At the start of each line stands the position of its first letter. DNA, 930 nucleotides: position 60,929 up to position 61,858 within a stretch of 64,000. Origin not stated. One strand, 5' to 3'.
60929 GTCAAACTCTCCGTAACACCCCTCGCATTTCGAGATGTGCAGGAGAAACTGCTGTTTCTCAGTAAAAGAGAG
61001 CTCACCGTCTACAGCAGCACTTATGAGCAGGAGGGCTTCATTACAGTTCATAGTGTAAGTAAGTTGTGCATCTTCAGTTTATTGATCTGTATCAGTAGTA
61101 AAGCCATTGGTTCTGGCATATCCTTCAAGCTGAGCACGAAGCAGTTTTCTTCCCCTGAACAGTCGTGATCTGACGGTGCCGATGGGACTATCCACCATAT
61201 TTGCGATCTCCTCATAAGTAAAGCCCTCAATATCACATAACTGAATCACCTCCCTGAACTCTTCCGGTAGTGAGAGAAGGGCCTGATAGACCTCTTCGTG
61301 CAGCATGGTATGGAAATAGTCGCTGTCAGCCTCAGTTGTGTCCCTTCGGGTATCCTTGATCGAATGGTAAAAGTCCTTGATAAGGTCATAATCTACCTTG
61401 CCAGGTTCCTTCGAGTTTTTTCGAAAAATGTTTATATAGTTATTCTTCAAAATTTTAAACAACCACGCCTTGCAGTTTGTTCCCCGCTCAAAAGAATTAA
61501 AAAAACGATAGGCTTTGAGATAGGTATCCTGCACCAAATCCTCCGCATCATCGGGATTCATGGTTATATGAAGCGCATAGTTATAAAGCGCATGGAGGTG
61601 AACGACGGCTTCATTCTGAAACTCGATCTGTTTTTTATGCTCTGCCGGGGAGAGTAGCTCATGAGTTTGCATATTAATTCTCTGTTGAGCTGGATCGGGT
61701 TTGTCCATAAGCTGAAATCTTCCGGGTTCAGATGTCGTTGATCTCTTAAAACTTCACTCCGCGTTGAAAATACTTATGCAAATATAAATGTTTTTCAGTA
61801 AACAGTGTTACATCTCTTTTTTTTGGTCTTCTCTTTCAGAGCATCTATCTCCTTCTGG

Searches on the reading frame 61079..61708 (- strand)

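Call 26: search_protein_families(library=pfam, proteins=[window:61079-61708:-], max_evalue=0.00001)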
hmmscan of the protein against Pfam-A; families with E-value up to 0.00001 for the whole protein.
window:61079-61708:- (209 aa): 3 families
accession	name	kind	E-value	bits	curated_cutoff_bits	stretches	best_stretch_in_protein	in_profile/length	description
PF08281.18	Sigma70_r4_2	-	9.5e-15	54.4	25.7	1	138-190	2-54/54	Sigma-70, region 4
PF04542.20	Sigma70_r2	-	1.6e-14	53.8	24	1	37-100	5-70/71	Sigma-70 region 2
PF04545.22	Sigma70_r4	-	7.5e-12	45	24.1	1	143-191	1-49/50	Sigma-70, region 4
